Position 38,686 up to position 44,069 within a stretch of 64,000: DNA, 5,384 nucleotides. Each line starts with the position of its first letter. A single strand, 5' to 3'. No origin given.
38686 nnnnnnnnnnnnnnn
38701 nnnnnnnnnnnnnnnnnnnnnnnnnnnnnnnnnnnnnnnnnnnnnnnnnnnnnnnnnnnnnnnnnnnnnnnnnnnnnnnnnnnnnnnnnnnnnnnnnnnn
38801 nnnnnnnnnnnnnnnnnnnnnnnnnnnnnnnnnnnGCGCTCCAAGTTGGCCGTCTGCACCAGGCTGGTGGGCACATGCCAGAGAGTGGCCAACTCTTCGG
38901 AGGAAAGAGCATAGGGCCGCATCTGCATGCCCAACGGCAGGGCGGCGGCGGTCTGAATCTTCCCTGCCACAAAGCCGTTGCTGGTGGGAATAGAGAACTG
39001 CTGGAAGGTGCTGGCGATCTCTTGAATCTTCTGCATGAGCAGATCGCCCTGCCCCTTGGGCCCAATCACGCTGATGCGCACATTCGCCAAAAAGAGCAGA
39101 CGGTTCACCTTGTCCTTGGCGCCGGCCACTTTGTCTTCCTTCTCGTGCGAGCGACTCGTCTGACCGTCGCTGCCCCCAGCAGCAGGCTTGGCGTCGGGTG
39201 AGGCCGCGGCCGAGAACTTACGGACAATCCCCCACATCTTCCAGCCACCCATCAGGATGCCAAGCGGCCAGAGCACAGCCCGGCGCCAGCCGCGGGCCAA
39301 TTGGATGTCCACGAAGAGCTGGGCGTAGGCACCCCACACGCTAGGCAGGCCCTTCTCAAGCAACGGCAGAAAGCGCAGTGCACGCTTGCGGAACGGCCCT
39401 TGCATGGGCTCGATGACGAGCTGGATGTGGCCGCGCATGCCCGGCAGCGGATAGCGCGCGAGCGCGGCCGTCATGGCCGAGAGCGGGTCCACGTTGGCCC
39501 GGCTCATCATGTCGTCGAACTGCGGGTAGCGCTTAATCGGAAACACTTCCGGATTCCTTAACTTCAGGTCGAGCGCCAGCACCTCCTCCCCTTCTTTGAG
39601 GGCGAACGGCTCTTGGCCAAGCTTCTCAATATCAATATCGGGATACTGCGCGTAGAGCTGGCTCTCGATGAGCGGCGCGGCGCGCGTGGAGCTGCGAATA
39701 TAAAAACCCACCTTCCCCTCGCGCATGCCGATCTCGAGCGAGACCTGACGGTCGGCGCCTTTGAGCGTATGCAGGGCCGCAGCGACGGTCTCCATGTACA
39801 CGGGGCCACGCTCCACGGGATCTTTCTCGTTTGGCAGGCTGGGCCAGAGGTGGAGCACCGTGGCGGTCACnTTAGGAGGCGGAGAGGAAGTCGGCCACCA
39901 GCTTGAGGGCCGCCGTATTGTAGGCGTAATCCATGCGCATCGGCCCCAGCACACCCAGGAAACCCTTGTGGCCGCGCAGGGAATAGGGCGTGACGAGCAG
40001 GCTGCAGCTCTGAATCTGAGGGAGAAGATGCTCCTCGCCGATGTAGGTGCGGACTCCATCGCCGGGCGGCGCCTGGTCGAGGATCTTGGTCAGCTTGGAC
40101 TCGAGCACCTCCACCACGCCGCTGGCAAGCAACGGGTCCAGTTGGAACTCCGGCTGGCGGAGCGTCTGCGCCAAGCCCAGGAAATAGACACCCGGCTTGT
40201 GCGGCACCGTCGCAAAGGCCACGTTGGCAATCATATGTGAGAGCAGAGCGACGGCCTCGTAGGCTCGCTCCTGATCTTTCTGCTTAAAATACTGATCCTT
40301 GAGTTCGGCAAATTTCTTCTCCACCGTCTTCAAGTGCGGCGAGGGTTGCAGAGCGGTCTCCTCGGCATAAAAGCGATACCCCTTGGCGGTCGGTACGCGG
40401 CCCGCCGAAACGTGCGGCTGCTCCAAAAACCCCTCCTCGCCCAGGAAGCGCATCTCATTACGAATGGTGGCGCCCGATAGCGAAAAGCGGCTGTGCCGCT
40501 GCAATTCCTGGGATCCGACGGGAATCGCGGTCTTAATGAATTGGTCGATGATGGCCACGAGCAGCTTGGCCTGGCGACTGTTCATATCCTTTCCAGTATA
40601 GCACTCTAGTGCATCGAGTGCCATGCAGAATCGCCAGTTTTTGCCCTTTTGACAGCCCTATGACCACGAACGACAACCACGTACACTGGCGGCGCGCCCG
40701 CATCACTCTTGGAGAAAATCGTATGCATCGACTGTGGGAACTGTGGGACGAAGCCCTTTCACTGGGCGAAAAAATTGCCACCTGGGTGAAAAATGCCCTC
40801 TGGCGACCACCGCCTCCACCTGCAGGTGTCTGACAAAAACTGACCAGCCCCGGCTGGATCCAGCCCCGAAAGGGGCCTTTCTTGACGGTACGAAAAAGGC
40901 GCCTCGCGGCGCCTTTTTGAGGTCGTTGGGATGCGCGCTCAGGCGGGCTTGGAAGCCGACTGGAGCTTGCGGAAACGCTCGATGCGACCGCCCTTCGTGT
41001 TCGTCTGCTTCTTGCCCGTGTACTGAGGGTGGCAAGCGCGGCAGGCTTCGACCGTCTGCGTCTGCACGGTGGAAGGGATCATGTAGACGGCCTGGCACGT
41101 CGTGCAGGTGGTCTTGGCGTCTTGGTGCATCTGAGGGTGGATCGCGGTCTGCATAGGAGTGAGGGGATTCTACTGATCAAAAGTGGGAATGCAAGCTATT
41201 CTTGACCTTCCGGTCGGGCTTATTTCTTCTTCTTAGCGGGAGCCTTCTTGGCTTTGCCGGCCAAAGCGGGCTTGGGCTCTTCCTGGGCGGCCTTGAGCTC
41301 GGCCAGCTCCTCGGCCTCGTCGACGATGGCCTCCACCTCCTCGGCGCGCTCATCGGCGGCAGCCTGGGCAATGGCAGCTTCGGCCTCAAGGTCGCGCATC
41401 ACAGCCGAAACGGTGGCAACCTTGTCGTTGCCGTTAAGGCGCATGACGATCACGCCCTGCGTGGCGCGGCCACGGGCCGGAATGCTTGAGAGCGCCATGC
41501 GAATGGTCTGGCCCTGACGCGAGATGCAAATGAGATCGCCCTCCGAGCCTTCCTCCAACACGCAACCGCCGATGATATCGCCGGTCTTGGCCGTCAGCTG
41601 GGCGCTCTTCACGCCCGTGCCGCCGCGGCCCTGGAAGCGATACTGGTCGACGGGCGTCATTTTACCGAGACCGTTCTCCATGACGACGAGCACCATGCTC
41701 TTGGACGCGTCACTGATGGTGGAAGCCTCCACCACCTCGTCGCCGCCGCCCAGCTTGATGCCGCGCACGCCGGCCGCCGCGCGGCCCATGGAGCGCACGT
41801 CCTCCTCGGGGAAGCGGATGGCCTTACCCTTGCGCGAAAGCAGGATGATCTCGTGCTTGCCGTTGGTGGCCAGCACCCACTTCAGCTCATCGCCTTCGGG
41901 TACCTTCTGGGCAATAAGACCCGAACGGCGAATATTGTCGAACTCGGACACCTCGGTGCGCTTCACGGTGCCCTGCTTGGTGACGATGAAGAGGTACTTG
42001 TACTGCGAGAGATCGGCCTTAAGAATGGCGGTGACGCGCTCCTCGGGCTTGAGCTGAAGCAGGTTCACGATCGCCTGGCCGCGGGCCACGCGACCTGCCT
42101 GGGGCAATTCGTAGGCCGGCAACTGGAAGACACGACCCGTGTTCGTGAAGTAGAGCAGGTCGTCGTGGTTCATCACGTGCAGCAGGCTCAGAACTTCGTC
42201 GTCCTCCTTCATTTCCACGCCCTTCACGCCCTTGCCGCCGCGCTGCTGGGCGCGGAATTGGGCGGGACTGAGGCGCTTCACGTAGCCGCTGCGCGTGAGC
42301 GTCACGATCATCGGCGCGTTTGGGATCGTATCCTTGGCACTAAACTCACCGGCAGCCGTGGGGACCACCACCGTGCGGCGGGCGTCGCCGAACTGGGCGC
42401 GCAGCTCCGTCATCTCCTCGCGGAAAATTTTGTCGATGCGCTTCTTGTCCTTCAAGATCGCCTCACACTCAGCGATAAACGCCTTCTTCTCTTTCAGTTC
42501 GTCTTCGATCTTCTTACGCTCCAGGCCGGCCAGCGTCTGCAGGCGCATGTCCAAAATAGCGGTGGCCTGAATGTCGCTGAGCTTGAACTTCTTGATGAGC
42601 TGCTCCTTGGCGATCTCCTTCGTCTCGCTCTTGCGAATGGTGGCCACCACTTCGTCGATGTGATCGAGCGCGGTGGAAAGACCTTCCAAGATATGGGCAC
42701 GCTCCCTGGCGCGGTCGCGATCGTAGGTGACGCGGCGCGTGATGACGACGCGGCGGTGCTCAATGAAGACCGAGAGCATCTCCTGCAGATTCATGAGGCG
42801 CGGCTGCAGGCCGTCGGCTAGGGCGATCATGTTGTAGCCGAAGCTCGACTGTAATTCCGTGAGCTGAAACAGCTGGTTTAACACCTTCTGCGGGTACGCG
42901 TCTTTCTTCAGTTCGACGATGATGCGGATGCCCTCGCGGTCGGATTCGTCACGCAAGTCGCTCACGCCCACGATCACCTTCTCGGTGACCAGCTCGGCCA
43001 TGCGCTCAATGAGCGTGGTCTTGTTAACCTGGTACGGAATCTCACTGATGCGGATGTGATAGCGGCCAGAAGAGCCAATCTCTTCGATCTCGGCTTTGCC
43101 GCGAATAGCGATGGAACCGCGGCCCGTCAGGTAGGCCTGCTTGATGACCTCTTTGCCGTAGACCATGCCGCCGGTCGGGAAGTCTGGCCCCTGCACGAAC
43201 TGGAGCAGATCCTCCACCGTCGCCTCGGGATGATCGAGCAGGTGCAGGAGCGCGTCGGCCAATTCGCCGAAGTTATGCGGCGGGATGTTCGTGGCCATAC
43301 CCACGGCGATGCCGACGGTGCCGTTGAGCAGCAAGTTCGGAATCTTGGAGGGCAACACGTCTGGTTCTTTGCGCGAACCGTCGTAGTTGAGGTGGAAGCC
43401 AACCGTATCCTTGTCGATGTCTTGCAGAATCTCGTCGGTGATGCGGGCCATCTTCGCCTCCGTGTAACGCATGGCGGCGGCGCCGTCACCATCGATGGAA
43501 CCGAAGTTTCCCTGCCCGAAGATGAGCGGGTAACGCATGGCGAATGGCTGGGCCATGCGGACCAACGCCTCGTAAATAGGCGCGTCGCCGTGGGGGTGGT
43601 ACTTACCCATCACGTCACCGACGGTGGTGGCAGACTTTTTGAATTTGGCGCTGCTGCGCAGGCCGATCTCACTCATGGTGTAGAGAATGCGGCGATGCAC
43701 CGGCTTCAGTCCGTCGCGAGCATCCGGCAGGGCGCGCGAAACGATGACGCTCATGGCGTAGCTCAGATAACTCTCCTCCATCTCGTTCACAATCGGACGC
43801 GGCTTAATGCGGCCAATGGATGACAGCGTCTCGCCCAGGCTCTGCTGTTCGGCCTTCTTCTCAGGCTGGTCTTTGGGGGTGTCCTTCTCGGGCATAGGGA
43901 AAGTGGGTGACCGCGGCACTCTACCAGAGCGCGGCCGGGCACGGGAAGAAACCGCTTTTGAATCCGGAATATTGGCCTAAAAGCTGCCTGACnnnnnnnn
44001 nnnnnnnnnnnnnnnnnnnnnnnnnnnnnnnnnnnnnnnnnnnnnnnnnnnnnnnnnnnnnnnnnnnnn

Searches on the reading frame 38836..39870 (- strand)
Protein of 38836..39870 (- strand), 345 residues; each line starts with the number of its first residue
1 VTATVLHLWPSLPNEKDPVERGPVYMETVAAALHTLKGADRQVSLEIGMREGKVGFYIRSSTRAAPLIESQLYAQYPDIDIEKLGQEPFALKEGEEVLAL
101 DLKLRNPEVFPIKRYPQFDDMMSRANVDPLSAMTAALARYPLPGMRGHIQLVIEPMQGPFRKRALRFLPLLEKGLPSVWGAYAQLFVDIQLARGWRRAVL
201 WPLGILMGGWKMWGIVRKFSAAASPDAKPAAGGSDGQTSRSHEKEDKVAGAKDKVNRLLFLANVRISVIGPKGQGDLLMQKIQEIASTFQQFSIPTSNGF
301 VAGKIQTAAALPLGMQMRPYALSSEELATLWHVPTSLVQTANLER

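Call 58: predict_structure(alignment_id=A2)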
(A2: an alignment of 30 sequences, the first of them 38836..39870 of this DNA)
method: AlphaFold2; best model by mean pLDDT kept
length: 345 residues; sequences in the alignment: 30
mean_pLDDT: 83.7   pTM: 0.83
mean pLDDT of the five models: 83.7, 83.2, 82.0, 80.5, 73.0
residues with pLDDT >= 90: 174; 70-90: 110; 50-70: 40; < 50: 21
segments of 3 or more residues with pLDDT < 50: 119-122, 226-239
pLDDT, mean of each block of 10 residues (from residue 1): 86 66 87 93 95 93 95 91 92 95 93 70 61 91 93 90 87 82 87 87 79 60 48 39 69 92 97 95 95 88 93 92 94 78 70
secondary structure, 60 per line:
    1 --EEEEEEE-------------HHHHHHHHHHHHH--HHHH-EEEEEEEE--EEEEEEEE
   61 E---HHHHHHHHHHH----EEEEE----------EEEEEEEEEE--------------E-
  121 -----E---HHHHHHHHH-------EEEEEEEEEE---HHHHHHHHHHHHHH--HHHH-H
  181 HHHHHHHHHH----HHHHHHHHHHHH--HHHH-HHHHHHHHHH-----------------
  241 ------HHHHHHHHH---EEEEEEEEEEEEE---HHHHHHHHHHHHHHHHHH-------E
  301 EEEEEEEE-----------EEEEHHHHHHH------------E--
elements in order: E3-9 H23-35 H38-41 E43-50 E53-61 H65-75 E80-84 E95-104 H130-138 E146-155 H159-172 H175-178 H180-190 H195-206 H209-212 H214-223 H247-255 E259-271 H275-292 E300-308 E320-323 H324-330

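Call 62: fold_search(model_id=the predicted structure, library=pdb)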
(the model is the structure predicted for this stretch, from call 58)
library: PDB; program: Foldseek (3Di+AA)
matches with E <= 10: 808; with E <= 0.001: 8
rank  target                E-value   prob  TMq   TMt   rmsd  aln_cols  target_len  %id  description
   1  7o43_A                3.1e-05  1.00  0.42  0.21   8.9       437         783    9  TrwK/VirB4unbound dimer complex from R388 type IV secretion system determined by cryo-EM. (released 2022-06-22)
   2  8rtb_A                1.8e-04  1.00  0.42  0.22   8.5       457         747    9  Extended inner membrane complex (IMC) protomer structure (TrwM/VirB3-TrwK/VirB4-TrwI/VirB6-TrwG/VirB8-TrwE/VirB10) fro (released 2024-06-19)
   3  8rtd_O                1.8e-04  1.00  0.42  0.20   8.5       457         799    9  Stalk-Arches-IMC structure from the fully-assembled R388 type IV secretion system determined by cryo-EM. (released 2024-06-19)
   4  8rtd_T                1.8e-04  1.00  0.42  0.20   8.5       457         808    9  Stalk-Arches-IMC structure from the fully-assembled R388 type IV secretion system determined by cryo-EM. (released 2024-06-19)
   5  8rtd_g                2.9e-04  1.00  0.40  0.20   9.3       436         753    9  Stalk-Arches-IMC structure from the fully-assembled R388 type IV secretion system determined by cryo-EM. (released 2024-06-19)
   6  7o41_A                3.1e-04  0.99  0.37  0.19  10.6       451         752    6  Hexameric composite model of the Inner Membrane Complex (IMC) with the Arches from the fully-assembled R388 type IV se (released 2022-06-22)
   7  8rtd_h                4.1e-04  1.00  0.42  0.33   8.5       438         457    8  Stalk-Arches-IMC structure from the fully-assembled R388 type IV secretion system determined by cryo-EM. (released 2024-06-19)
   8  7o43_B                5.5e-04  1.00  0.44  0.22   7.7       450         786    8  TrwK/VirB4unbound dimer complex from R388 type IV secretion system determined by cryo-EM. (released 2022-06-22)
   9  7o41_B                1.0e-03  0.99  0.42  0.23   8.5       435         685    6  Hexameric composite model of the Inner Membrane Complex (IMC) with the Arches from the fully-assembled R388 type IV se (released 2022-06-22)
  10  4ud8_A                1.1e-02  0.54  0.24  0.18   9.2       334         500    7  AtBBE15 (released 2015-06-10)
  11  9hci_A                1.2e-02  0.18  0.17  0.07  17.9       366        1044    9  structure of the double Cys-substituted cross-linked AcrB variant S562C_T837C (released 2025-11-19)
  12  3dtz_B                1.3e-02  0.57  0.17  0.24  19.1       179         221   12  Crystal structure of Putative Chlorite dismutase TA0507 (released 2008-08-05)
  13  4ud8_B                1.3e-02  0.54  0.24  0.19   9.3       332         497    6  AtBBE15 (released 2015-06-10)
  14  4pzf_C                1.8e-02  0.60  0.26  0.19   8.7       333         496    7  Berberine bridge enzyme G164A variant, a reticuline dehydrogenase (released 2014-04-23)
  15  6baj_A                1.8e-02  0.21  0.13  0.06  14.7       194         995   10  Cryo-EM structure of lipid bilayer in the native cell membrane nanoparticles of AcrB (released 2018-12-19)
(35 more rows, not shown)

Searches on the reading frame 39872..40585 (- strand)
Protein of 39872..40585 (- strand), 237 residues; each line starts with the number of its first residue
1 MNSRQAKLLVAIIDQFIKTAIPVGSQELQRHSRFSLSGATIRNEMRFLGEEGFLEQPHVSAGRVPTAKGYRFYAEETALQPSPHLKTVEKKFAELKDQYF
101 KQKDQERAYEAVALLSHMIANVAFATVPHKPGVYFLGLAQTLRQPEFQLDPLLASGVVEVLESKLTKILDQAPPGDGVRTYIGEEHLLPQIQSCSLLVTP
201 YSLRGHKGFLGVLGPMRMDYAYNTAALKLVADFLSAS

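Call 7: search_protein_families(library=pfam, proteins=[window:39872-40585:-], max_evalue=0.01)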
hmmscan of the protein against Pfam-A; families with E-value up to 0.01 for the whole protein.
window:39872-40585:- (237 aa): 1 family
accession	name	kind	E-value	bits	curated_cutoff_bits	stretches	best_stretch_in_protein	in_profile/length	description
PF01628.27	HrcA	-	4.6e-21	76.2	22.2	1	88-221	83-212/215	HrcA protein C terminal domain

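Call 13: search_protein_families(library=ncbifam, proteins=[window:39872-40585:-], max_evalue=0.01)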
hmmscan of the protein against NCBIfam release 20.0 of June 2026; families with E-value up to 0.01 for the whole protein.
window:39872-40585:- (237 aa): 2 families
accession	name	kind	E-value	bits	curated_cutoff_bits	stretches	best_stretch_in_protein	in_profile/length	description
TIGR00331.1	hrcA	equivalog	8.4e-50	170.2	197.2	2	3-128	2-126/338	heat-inducible transcriptional repressor HrcA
NF003033.0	PRK03911.1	equivalog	2.5e-18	66.6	248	1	3-91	5-92/264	HrcA family transcriptional regulator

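Call 46: search_solved_structures(query=window:39872-40585:-, max_evalue=0.01, show_alignments=1)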
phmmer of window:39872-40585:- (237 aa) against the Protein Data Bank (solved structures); distinct sequences matched with E-value up to 0.01: 1.
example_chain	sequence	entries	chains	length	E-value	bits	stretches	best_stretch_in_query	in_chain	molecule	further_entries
1stz_A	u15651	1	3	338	6e-17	65.2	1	1-122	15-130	Heat-inducible transcription repressor hrcA homolog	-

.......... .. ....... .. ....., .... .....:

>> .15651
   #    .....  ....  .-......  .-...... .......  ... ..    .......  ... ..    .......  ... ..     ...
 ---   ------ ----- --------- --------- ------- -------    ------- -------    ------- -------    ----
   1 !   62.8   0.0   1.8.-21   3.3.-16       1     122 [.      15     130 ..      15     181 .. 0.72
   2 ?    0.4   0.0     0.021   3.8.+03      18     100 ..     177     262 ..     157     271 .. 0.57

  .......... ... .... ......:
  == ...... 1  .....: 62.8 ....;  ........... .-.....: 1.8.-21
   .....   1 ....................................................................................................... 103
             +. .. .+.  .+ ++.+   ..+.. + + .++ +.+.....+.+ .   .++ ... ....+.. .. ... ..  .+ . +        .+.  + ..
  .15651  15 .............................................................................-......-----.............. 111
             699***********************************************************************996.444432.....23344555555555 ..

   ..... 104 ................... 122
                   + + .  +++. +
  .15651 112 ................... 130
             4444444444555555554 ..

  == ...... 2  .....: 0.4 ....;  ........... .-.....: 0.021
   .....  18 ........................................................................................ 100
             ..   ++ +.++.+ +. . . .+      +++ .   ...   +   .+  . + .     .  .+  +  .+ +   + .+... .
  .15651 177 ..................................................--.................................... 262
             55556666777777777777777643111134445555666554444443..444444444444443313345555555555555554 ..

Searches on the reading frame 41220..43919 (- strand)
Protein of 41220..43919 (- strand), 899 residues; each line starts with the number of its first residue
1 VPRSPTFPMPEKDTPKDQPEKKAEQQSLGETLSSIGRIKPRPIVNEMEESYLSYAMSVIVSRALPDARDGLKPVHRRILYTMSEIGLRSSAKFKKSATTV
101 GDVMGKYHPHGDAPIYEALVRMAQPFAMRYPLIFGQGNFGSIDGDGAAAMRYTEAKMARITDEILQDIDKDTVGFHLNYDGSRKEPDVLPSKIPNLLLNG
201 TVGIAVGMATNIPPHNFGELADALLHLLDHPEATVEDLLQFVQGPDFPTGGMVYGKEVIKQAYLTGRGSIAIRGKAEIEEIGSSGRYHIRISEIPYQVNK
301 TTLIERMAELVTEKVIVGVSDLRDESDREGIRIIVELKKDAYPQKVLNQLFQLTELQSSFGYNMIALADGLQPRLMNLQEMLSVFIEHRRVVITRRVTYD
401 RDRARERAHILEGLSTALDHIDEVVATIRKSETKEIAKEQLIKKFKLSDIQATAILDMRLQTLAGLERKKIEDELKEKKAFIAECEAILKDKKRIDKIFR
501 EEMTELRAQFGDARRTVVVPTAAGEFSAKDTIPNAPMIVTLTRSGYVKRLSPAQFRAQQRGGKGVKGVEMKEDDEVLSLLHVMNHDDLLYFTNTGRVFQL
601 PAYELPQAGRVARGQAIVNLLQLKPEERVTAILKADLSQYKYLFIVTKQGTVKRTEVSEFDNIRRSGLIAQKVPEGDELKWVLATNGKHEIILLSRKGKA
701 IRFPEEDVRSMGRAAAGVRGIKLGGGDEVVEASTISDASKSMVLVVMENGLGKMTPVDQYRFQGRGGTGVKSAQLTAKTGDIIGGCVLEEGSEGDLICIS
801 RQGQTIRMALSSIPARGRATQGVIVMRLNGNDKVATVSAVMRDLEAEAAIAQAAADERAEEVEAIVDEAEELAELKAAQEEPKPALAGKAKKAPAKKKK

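Call 7: search_protein_families(library=pfam, proteins=[window:41220-43919:-], max_evalue=0.01)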
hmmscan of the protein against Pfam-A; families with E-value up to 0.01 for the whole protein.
window:41220-43919:- (899 aa): 2 families
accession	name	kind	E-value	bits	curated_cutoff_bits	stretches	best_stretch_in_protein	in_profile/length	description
PF00521.26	DNA_topoisoIV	-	6.8e-162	539.7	31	1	62-503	1-431/432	DNA gyrase/topoisomerase IV, subunit A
PF03989.18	DNA_gyraseA_C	-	2.1e-71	235.6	27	6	690-735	2-47/48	DNA gyrase C-terminal domain, beta-propeller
